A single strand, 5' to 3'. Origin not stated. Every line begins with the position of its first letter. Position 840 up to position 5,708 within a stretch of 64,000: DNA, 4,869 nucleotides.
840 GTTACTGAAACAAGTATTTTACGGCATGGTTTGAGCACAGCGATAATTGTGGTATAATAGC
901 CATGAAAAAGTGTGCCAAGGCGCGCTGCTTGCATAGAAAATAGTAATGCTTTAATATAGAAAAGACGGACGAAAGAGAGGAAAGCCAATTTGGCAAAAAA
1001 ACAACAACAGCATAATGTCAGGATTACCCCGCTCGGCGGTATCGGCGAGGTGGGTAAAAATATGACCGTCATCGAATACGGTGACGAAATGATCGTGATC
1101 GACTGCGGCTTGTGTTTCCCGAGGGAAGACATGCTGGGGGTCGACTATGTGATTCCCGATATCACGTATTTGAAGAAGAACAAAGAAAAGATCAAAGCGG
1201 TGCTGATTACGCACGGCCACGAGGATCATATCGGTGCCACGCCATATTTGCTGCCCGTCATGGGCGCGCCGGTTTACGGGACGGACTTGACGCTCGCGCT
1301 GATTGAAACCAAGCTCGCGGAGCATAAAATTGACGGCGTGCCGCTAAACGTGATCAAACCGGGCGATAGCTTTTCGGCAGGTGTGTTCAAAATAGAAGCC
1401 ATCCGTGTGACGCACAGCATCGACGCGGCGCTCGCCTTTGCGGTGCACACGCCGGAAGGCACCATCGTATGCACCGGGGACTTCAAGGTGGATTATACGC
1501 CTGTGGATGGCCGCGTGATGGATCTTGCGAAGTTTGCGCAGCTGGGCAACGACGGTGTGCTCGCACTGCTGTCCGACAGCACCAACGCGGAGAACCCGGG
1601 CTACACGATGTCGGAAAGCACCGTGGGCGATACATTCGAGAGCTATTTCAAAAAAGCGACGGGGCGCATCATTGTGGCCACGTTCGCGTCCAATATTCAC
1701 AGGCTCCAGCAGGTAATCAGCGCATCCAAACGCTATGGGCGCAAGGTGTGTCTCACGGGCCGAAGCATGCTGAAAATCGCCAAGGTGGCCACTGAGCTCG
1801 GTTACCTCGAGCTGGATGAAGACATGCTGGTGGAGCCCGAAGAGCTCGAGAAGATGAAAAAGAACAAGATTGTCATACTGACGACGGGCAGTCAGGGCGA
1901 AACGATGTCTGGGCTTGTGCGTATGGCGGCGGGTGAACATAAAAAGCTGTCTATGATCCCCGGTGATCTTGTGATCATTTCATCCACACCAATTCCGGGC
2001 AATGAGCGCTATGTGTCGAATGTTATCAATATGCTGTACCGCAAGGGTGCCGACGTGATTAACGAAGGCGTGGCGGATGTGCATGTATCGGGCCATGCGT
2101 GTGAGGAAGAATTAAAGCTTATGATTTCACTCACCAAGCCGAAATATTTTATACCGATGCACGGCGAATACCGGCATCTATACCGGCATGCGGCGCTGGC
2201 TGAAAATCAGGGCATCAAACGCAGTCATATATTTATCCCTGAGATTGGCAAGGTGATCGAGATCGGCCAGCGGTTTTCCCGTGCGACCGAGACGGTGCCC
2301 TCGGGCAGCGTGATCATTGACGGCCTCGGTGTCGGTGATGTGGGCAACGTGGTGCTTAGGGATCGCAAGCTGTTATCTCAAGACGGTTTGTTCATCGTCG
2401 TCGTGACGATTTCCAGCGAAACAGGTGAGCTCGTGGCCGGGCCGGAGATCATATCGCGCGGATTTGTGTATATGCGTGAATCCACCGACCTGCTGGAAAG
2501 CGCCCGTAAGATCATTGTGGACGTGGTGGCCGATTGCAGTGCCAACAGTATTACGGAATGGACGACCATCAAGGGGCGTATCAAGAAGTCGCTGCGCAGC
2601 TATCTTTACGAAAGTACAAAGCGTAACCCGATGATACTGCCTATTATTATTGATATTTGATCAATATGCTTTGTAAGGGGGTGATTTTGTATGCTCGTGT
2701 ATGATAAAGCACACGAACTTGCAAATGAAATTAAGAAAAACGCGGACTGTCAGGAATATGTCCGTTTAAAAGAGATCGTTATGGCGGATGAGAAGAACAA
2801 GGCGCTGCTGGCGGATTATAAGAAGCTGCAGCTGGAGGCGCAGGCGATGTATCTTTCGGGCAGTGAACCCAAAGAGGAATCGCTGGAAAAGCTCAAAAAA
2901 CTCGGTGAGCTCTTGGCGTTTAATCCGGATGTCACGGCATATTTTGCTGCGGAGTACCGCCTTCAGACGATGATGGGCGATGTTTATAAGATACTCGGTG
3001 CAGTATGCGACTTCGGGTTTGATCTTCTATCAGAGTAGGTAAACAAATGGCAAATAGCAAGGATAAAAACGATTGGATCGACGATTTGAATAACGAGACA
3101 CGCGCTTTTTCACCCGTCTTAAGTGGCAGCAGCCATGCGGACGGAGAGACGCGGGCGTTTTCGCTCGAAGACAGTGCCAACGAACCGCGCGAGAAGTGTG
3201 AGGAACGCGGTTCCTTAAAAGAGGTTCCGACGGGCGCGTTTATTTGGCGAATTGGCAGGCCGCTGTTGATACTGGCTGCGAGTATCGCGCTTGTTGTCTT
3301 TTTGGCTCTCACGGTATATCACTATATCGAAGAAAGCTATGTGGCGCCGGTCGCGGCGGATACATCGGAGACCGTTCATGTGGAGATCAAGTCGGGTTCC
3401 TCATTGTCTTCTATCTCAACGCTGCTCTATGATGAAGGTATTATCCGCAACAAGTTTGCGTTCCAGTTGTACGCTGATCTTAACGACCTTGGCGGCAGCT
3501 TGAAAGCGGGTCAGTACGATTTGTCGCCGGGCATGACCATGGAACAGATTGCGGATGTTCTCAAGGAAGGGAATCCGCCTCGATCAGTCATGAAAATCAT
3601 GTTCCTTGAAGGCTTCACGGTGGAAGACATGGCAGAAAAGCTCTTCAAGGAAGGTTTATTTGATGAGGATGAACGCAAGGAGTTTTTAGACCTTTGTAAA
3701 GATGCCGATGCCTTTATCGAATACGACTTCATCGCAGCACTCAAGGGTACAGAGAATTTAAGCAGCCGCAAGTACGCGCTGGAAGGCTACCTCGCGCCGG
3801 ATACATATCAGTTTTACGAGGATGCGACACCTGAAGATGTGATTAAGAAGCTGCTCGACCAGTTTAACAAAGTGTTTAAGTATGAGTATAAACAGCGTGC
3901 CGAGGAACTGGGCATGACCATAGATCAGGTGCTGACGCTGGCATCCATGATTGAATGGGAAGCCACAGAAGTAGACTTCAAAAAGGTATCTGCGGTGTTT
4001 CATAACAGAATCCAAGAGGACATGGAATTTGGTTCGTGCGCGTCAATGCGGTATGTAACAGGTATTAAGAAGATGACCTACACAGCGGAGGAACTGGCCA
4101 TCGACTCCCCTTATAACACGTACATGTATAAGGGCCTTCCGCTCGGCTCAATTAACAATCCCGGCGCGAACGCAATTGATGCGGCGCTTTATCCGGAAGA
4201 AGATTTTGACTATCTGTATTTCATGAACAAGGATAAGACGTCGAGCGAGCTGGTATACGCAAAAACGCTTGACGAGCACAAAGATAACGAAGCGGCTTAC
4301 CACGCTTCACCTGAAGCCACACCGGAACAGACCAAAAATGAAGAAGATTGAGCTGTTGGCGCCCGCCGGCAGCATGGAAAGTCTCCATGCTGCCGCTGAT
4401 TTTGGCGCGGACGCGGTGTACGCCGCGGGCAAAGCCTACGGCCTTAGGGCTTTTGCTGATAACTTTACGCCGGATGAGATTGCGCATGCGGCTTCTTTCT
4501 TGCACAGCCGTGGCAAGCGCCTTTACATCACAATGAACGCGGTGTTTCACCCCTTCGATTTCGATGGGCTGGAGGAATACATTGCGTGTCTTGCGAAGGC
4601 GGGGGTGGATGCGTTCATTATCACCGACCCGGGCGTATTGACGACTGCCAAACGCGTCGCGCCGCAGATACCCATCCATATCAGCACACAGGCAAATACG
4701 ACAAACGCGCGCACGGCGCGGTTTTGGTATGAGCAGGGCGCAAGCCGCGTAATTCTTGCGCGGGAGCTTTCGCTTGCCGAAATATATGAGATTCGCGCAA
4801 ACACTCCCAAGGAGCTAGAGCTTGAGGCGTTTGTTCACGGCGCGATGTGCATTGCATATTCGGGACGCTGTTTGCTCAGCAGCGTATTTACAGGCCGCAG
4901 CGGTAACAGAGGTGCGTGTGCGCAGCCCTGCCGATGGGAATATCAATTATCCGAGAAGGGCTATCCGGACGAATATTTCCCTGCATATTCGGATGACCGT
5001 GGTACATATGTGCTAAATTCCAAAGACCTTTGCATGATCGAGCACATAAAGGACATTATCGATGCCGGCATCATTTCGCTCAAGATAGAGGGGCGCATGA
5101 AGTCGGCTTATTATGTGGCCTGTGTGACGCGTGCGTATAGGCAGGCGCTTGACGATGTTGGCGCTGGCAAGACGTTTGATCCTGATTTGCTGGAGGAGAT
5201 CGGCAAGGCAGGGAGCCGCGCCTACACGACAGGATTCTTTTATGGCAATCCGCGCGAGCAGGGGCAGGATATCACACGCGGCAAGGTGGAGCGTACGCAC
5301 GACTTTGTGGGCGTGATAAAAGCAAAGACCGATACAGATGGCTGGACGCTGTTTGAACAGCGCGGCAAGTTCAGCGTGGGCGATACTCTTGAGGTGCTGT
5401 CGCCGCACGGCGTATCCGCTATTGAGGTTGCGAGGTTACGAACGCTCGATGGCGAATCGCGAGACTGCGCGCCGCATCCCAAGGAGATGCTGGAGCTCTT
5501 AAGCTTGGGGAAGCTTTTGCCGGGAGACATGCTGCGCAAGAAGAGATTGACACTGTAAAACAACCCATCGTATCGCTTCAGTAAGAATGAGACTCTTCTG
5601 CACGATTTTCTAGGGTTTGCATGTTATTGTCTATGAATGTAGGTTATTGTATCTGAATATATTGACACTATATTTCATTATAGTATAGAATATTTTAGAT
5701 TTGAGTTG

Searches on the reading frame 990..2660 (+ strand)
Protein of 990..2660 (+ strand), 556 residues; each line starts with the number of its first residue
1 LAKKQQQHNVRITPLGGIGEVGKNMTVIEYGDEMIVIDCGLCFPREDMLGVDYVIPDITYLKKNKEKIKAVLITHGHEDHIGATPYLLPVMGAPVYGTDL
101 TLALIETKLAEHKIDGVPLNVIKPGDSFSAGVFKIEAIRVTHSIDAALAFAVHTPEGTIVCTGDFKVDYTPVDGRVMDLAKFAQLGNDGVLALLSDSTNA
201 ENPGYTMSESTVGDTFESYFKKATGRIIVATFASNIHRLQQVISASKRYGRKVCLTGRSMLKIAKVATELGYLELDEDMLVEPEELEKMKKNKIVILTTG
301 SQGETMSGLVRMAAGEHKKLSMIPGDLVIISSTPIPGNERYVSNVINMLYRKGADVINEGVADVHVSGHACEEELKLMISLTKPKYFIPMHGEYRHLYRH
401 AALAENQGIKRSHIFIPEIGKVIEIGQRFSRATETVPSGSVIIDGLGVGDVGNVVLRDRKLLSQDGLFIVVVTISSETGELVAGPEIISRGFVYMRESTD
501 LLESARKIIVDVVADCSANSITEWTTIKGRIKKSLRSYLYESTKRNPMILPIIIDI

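Call 15: search_protein_families(library=pfam, proteins=[window:990-2660:+], max_evalue=0.00001)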
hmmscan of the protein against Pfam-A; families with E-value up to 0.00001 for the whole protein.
window:990-2660:+ (556 aa): 5 families
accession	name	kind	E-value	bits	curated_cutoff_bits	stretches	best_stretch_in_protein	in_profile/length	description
PF22505.1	RNase_J_b_CASP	-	3.1e-51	172.9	27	1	225-349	2-126/126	Ribonuclease J, beta-CASP domain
PF17770.6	RNase_J_C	-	3.9e-35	121.3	23.8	1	455-556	1-102/102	Ribonuclease J C-terminal domain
PF00753.33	Lactamase_B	-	7.1e-14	52.6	22.7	1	19-165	2-150/196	Metallo-beta-lactamase superfamily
PF07521.17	RMMBL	-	2.4e-13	50.3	21.6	1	357-412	4-58/63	Zn-dependent metallo-hydrolase RNA specificity domain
PF12706.13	Lactamase_B_2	-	2.4e-11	44.1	27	1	59-166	23-144/200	Beta-lactamase superfamily domain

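Call 56: list_cluster_members(proteins=[window:990-2660:+, window:50223-52082:-, window:10306-11358:+, window:17287-19095:+])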
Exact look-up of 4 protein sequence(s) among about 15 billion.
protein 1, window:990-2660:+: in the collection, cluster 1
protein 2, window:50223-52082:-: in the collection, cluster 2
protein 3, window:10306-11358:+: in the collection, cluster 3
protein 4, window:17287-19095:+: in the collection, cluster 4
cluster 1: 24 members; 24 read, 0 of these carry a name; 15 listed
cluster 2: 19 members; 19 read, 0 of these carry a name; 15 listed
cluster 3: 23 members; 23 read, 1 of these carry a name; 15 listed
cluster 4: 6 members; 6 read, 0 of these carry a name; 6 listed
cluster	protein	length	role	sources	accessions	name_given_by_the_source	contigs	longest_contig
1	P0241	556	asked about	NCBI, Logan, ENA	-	-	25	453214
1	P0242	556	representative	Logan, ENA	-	-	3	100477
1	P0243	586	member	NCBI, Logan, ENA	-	-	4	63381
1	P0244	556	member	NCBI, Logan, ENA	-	-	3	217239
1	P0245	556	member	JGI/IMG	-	-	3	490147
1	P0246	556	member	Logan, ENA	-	-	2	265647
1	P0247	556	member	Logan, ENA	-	-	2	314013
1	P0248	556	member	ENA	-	-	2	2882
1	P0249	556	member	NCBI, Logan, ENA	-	-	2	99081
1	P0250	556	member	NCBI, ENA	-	-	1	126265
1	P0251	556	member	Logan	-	-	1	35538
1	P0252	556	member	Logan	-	-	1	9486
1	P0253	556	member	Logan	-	-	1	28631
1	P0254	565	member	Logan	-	-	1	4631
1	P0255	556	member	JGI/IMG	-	-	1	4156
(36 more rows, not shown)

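Call 57: find_homologous_proteins(query=window:990-2660:+, max_evalue=1e-100)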
Query window:990-2660:+ (556 aa): 7999 proteins with E <= 1e-100 among 8000 candidates; the best 120 are listed.
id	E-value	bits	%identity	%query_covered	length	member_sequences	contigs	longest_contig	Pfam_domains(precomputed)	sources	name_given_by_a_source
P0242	0.0e+0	1228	99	100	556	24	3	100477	PF17770.8,PF12706.14,PF22505.2,PF23023.2,PF07521.18,PF00753.34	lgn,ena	-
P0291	0.0e+0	1176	95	100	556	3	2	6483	PF17770.8,PF12706.14,PF22505.2,PF23023.2,PF07521.18,PF00753.34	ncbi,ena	-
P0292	0.0e+0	1171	94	100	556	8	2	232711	PF17770.8,PF12706.14,PF22505.2,PF07521.18,PF00753.34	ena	-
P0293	0.0e+0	1154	93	100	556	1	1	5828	PF17770.8,PF12706.14,PF22505.2,PF23023.2,PF07521.18,PF00753.34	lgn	-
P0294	0.0e+0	1103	88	100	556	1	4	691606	PF17770.8,PF12706.14,PF22505.2,PF07521.18,PF00753.34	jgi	jgi:ribonuclease J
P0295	0.0e+0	1101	87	100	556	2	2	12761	PF17770.8,PF12706.14,PF22505.2,PF07521.18,PF00753.34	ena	-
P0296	0.0e+0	1097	88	99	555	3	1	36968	PF17770.8,PF12706.14,PF22505.2,PF23023.2,PF13483.13,PF07521.18,PF00753.34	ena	-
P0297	0.0e+0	1095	87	100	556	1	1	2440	PF17770.8,PF12706.14,PF22505.2,PF07521.18,PF00753.34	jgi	jgi:ribonuclease J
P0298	0.0e+0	1094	87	100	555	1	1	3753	PF17770.8,PF12706.14,PF22505.2,PF07521.18,PF00753.34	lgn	-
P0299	0.0e+0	1092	87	100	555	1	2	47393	PF17770.8,PF12706.14,PF22505.2,PF07521.18,PF00753.34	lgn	-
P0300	0.0e+0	1091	86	100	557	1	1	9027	PF17770.8,PF12706.14,PF22505.2,PF07521.18,PF00753.34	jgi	jgi:ribonuclease J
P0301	0.0e+0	1090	86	100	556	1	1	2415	PF17770.8,PF12706.14,PF22505.2,PF23023.2,PF07521.18,PF00753.34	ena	-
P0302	0.0e+0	1090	86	100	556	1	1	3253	PF17770.8,PF12706.14,PF22505.2,PF13483.13,PF07521.18,PF00753.34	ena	-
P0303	0.0e+0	1089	86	100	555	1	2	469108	PF17770.8,PF12706.14,PF22505.2,PF07521.18,PF00753.34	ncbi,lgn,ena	-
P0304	0.0e+0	1089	86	100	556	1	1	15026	PF17770.8,PF12706.14,PF22505.2,PF23023.2,PF07521.18,PF00753.34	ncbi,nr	ncbi:MAG: ribonuclease J [Christensenellaceae bacterium]|nr:ribonuclease J [Christensenellaceae bact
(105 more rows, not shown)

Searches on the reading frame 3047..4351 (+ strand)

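Call 15: search_protein_families(library=pfam, proteins=[window:3047-4351:+], max_evalue=0.00001)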
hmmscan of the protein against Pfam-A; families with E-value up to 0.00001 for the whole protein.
window:3047-4351:+ (434 aa): 1 family
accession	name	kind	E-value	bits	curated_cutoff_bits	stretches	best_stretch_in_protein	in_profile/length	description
PF02618.21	YceG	-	4.6e-78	262.9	32.4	1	112-415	1-273/275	YceG-like family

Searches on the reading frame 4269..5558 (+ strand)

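Call 15: search_protein_families(library=pfam, proteins=[window:4269-5558:+], max_evalue=0.00001)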
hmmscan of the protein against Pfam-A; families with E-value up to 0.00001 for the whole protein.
window:4269-5558:+ (429 aa): 2 families
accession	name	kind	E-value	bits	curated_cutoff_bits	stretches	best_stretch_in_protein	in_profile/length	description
PF01136.24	Peptidase_U32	-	3.8e-98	327.8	22.4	1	99-329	2-232/233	Peptidase family U32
PF16325.11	Peptidase_U32_C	-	2.4e-17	63.3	28.2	1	342-423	1-83/83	Peptidase family U32 C-terminal domain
